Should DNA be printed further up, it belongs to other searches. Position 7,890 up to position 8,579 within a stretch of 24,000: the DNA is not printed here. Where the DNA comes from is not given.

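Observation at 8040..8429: C4C4 RING-like plus zinc-ribbon protein apparently co-transcribed with ESCRT-III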

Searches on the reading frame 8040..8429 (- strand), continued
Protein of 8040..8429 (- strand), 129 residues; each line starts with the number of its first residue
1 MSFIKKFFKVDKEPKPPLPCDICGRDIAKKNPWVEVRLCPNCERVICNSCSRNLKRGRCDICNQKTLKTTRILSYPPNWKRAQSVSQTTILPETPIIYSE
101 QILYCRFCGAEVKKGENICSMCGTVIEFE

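Call 70: find_homologous_proteins(query=L003:9347-9976:+, max_evalue=1e-10)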
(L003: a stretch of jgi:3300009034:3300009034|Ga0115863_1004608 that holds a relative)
Query L003:9347-9976:+ (210 aa): 490 proteins with E <= 1e-10 among 834 candidates; the best 120 are listed.
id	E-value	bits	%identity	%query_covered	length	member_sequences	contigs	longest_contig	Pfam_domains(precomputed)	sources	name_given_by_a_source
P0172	1.6e-118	412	98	97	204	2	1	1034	PF03357.27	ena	-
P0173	1.2e-110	386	89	100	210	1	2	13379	PF03357.27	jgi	jgi:hypothetical protein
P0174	1.3e-110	386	89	100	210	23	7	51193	PF03357.27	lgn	-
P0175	4.8e-100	352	80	94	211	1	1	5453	PF03357.27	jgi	jgi:division protein CdvB (Snf7/Vps24/ESCRT-III family)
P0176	1.3e-94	334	77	100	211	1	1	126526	PF03357.27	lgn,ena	-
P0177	1.7e-80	288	90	74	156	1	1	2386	PF03357.27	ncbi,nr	ncbi:MAG: Snf7 family protein, partial [Candidatus Lokiarchaeota archaeon]|nr:Snf7 family protein [C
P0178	1.2e-72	262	62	98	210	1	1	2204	PF03357.27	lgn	-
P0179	5.4e-71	257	59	100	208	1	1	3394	PF03357.27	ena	-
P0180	5.5e-71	257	59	100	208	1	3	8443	PF03357.27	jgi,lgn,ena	-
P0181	5.6e-71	257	59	100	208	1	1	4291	PF03357.27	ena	-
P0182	6.7e-71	257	59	100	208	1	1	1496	PF03357.27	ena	-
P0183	6.9e-71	257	59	100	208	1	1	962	PF03357.27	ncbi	-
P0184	7.5e-71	256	59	100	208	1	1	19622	PF03357.27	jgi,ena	-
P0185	8.3e-71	256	89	66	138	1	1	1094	PF03357.27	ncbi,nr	ncbi:MAG: Snf7 family protein, partial [Candidatus Lokiarchaeota archaeon]|nr:Snf7 family protein [C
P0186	9.5e-71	256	58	100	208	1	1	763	PF03357.27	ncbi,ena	-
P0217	5.7e-70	254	61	98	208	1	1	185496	PF03357.27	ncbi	ncbi:MAG: Snf7 family protein [Promethearchaeota archaeon]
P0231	9.3e-70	253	57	100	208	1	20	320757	PF03357.27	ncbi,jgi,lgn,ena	-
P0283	4.7e-69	251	59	98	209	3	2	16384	PF03357.27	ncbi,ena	ncbi:MAG: Snf7 family protein [Candidatus Hodarchaeota archaeon]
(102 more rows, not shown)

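Call 71: find_encoding_contigs(protein=P0217, flank=6000, max_places=2)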
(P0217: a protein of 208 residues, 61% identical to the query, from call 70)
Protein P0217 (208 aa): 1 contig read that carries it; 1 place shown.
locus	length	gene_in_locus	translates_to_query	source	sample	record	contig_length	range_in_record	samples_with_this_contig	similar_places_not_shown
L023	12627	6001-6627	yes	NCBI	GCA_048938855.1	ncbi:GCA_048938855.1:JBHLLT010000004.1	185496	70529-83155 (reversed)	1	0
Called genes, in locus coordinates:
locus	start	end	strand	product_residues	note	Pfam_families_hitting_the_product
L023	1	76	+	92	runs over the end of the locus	-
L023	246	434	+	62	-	-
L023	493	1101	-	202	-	PF01928:CYTH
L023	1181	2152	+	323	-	PF17125:Methyltr_RsmF_N, PF22458:RsmF-B_ferredox, PF01189:Methyltr_RsmB-F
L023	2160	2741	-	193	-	PF03657:UPF0113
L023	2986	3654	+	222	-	PF04157:EAP30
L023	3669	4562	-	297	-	PF05871:ESCRT-II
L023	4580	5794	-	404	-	PF04212:MIT, PF05496:RuvB_N (faint), PF00004:AAA, PF17862:AAA_lid_3, PF09336:Vps4_C (weak)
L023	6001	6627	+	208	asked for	PF03357:Snf7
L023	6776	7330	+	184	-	PF00025:Arf, PF02421:FeoB_N (faint), PF00071:Ras, PF08477:Roc, PF03029:ATP_bind_1 (weak)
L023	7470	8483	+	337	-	PF00294:PfkB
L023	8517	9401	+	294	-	-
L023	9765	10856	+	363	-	-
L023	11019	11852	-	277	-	PF00378:ECH_1, PF16113:ECH_2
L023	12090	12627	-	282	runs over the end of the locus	-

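Call 72: find_encoding_contigs(protein=P0231, flank=6000, max_places=3)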
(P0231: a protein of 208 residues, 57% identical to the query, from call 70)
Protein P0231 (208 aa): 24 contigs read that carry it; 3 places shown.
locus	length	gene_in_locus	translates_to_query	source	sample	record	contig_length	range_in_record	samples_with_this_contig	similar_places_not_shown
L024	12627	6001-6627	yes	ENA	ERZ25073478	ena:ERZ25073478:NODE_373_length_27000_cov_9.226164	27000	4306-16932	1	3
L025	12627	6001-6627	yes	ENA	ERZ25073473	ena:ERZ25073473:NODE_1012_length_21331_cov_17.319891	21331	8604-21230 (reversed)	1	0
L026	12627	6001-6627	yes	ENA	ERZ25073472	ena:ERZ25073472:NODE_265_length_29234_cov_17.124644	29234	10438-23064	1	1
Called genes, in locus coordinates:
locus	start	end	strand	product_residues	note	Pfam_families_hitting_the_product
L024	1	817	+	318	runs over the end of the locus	-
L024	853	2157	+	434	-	-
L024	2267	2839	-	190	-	PF03657:UPF0113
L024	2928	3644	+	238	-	PF04157:EAP30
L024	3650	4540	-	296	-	PF05871:ESCRT-II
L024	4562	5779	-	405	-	PF04212:MIT, PF00004:AAA, PF17862:AAA_lid_3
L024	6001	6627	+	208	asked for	PF03357:Snf7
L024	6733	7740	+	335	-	PF00294:PfkB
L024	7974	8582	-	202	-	PF13847:Methyltransf_31, PF08241:Methyltransf_11, PF13649:Methyltransf_25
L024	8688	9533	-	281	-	-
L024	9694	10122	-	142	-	-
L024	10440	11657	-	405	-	PF00162:PGK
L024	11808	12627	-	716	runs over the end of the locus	-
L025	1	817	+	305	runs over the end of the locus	?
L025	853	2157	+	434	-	-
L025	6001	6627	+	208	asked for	PF03357:Snf7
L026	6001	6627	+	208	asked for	PF03357:Snf7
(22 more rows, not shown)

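Call 73: find_encoding_contigs(protein=P0283, flank=6000, max_places=2)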
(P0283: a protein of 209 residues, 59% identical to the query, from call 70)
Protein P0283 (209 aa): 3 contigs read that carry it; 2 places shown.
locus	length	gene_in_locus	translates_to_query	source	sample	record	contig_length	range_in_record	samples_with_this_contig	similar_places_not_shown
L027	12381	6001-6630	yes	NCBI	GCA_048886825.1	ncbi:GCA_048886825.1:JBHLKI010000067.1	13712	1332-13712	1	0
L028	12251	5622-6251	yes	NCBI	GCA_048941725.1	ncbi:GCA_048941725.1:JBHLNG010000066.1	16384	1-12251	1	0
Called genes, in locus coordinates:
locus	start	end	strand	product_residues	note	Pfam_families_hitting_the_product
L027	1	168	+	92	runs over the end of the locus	-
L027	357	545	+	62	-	-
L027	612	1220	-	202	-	PF01928:CYTH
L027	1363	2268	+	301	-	PF17125:Methyltr_RsmF_N, PF22458:RsmF-B_ferredox (weak), PF01189:Methyltr_RsmB-F, PF13847:Methyltransf_31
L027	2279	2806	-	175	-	PF01472:PUA, PF03657:UPF0113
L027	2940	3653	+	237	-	PF04157:EAP30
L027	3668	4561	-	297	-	PF05871:ESCRT-II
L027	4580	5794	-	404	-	PF04212:MIT, PF05496:RuvB_N (weak), PF00004:AAA, PF17862:AAA_lid_3, PF09336:Vps4_C (weak)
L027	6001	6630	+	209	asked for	PF03357:Snf7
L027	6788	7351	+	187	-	PF00025:Arf, PF00071:Ras, PF08477:Roc, PF03029:ATP_bind_1 (weak)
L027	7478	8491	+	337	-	PF00294:PfkB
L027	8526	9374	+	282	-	-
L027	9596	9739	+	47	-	-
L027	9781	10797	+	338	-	-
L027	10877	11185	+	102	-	-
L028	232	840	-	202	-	PF01928:CYTH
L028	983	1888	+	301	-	PF17125:Methyltr_RsmF_N, PF22458:RsmF-B_ferredox (weak), PF01189:Methyltr_RsmB-F, PF13847:Methyltransf_31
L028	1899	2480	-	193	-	PF01472:PUA (weak), PF03657:UPF0113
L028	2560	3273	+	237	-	PF04157:EAP30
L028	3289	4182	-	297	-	PF05871:ESCRT-II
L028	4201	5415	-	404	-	PF04212:MIT, PF05496:RuvB_N (weak), PF00004:AAA, PF17862:AAA_lid_3, PF09336:Vps4_C (weak)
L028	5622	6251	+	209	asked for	PF03357:Snf7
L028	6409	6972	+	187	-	PF00025:Arf, PF00071:Ras, PF08477:Roc, PF03029:ATP_bind_1 (weak)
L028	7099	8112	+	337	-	PF00294:PfkB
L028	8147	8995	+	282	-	-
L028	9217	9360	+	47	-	-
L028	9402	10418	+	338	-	-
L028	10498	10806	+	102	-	-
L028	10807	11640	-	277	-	PF00378:ECH_1, PF16113:ECH_2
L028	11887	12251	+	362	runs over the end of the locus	PF00037:Fer4 (weak), PF12837:Fer4_6 (faint), PF12838:Fer4_7 (faint), PF13237:Fer4_10 (faint), PF13484:Fer4_16 (weak)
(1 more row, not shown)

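Call 81: search_protein_families(library=pfam, proteins=[P0012, P0014, P0031, P0045, P0048, P0105, P0070, P0076], max_evalue=0.005)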
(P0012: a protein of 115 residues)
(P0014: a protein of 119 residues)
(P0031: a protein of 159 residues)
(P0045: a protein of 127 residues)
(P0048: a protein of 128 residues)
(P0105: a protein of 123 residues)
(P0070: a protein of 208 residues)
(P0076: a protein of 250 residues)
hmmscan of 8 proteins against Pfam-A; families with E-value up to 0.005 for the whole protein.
P0012 (115 aa): 5 families
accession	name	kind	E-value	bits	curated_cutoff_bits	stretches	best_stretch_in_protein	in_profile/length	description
PF13240.11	Zn_Ribbon_1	-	2.4e-06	27.6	25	1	93-115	1-23/23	zinc-ribbon domain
PF12773.13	DZR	-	2.9e-06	27.8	27.3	1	94-115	1-22/45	Double zinc ribbon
PF18912.6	DZR_2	-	0.00033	20.9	27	0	88-114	18-45/56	Double zinc ribbon domain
PF24463.1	DUF7577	-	0.00057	19.9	28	1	92-113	3-24/27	Domain of unknown function (DUF7577)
PF13248.11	Zn_ribbon_3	-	0.0026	17.6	27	0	35-56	2-25/26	zinc-ribbon domain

P0014 (119 aa): 3 families
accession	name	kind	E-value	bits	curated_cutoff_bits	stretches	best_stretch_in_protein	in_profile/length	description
PF12773.13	DZR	-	3.4e-08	34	27.3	1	98-116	27-45/45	Double zinc ribbon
PF13240.11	Zn_Ribbon_1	-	6e-08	32.7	25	1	98-118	2-22/23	zinc-ribbon domain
PF24463.1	DUF7577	-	9.2e-05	22.4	28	1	95-118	2-25/27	Domain of unknown function (DUF7577)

P0031 (159 aa): 2 families
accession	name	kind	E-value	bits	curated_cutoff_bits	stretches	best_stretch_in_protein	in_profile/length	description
PF12773.13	DZR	-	0.00058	20.4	27.3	0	133-154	24-45/45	Double zinc ribbon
PF06906.16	DUF1272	-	0.00096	19.7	25.3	0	44-98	5-56/57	Protein of unknown function (DUF1272)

P0045 (127 aa): 4 families
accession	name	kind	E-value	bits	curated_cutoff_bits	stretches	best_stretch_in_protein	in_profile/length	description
PF12773.13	DZR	-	1.2e-08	35.4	27.3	1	104-125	1-22/45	Double zinc ribbon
PF13240.11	Zn_Ribbon_1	-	5.7e-07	29.6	25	1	104-125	2-23/23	zinc-ribbon domain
PF00641.23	Zn_ribbon_RanBP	-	0.0017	18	27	1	104-123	7-26/30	Zn-finger in Ran binding protein and others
PF24463.1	DUF7577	-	0.0029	17.6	28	1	104-126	5-27/27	Domain of unknown function (DUF7577)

P0048 (128 aa): 4 families
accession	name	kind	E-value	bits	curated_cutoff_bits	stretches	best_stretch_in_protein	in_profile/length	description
PF12773.13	DZR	-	2.9e-06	27.8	27.3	1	102-124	1-23/45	Double zinc ribbon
PF13240.11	Zn_Ribbon_1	-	0.0001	22.4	25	1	101-123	1-23/23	zinc-ribbon domain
PF14447.12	Prok-RING_4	-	0.00013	22.2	27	1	10-61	1-46/46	Prokaryotic RING finger family 4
PF18912.6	DZR_2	-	0.00062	20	27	0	98-125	20-48/56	Double zinc ribbon domain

P0105 (123 aa): 3 families
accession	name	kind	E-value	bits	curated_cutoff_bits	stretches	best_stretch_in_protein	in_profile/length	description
PF12773.13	DZR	-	8.3e-05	23.1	27.3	0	100-118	26-44/45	Double zinc ribbon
PF06906.16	DUF1272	-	0.00031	21.2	25.3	0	10-60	7-54/57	Protein of unknown function (DUF1272)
PF18912.6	DZR_2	-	0.0017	18.6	27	0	101-122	10-31/56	Double zinc ribbon domain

P0070 (208 aa): 4 families
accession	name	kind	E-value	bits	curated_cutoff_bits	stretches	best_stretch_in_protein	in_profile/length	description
PF13240.11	Zn_Ribbon_1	-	8.8e-09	35.3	25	2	186-207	1-22/23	zinc-ribbon domain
PF12773.13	DZR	-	1.9e-06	28.3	27.3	0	137-205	15-45/45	Double zinc ribbon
PF24460.1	DUF7575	-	0.0013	18.5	28.5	1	183-208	2-27/28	Domain of unknown function (DUF7575)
PF13248.11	Zn_ribbon_3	-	0.0033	17.3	27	1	187-206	5-24/26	zinc-ribbon domain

P0076 (250 aa): 4 families
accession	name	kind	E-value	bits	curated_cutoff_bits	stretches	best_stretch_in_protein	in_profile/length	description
PF12773.13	DZR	-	3.6e-06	27.5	27.3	0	228-249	1-22/45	Double zinc ribbon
PF13240.11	Zn_Ribbon_1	-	0.0002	21.5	25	0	227-247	1-21/23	zinc-ribbon domain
PF13920.12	zf-C3HC4_3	-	0.001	19.3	27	0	13-65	5-47/49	Zinc finger, C3HC4 type (RING finger)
PF22586.1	ANCHR-like_BBOX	-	0.0011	19.5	27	1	13-53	2-33/39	ANCHR-like B-box zinc-binding domain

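Call 84: find_encoding_contigs(protein=P0175, flank=6000, max_places=3)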
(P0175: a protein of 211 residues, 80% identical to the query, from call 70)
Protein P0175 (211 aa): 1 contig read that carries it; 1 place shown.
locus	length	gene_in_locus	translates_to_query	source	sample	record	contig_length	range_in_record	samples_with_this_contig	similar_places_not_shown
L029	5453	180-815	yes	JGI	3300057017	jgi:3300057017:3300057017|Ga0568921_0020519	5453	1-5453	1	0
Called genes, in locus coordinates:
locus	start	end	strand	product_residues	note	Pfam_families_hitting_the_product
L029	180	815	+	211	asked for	PF03357:Snf7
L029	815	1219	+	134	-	PF12773:DZR (faint)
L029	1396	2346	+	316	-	PF00294:PfkB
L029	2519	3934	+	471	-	PF01425:Amidase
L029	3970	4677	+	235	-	PF00857:Isochorismatase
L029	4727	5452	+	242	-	?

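Call 88: find_related_loci(query=P0014, collection=viral_contigs, flank=8000)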
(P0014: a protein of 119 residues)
Query P0014 (119 aa) in viral_contigs; peptide patterns used: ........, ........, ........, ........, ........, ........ (x = any residue, [..] = any of these).
6 stretches matched a pattern, but none encodes a relative of the query by tblastn (E <= 1e-3).

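Call 89: find_related_loci(query=A1, collection=viral_contigs, flank=8000)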
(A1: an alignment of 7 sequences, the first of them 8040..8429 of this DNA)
Query A1 (129 aa) in viral_contigs; peptide patterns used: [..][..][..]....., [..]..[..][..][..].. (x = any residue, [..] = any of these).
20 stretches matched a pattern, but none encodes a relative of the query by tblastn (E <= 1e-3).

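Call 90: find_related_loci(query=P0105, collection=viral_contigs, flank=8000)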
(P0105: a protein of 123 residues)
Query P0105 (123 aa) in viral_contigs; peptide patterns used: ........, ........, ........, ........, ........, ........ (x = any residue, [..] = any of these).
7 stretches matched a pattern, but none encodes a relative of the query by tblastn (E <= 1e-3).

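Call 100: search_protein_families(library=pfam, proteins=[L003:2483-3784:+], max_evalue=1)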
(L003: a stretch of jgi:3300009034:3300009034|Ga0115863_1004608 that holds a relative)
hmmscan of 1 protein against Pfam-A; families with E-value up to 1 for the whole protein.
L003:2483-3784:+ (434 aa): 12 families
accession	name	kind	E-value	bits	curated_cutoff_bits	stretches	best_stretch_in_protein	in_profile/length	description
PF07889.17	DUF1664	-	1.7e-05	25.3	34.6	1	191-254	29-88/124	Protein of unknown function (DUF1664)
PF04513.17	Baculo_PEP_C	-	0.01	16.4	38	1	198-268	62-133/140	Baculovirus polyhedron envelope protein, PEP, C terminus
PF01765.24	RRF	-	0.028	14.7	29.7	1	196-271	86-161/164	Ribosome recycling factor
PF03908.18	Sec20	-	0.032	14.6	27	0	27-79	14-66/92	Sec20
PF10167.14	BORCS8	-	0.043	14.2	25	1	201-275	33-102/112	BLOC-1-related complex sub-unit 8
PF05531.17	NPV_P10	-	0.083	13.8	29.8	1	29-62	22-55/75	Nucleopolyhedrovirus P10 protein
PF14282.11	FlxA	-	0.19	12.3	26.3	0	13-44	36-68/101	FlxA-like protein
PF06103.16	DUF948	-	0.2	12.3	37.2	0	196-252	19-78/89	Bacterial protein of unknown function (DUF948)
PF09177.16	STX6_10_61_N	-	0.44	11.6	29.4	1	209-245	36-73/99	Syntaxin 6/10/61, N-terminal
PF16088.10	BORCS7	-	0.46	11.2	27.3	0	13-52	62-101/103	BLOC-1-related complex sub-unit 7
PF14968.11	CCDC84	-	0.77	9.8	25.3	1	182-275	102-174/330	Coiled coil protein 84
PF03961.19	FapA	-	0.81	9.7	31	1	14-76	185-246/272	Flagellar Assembly Protein A beta solenoid domain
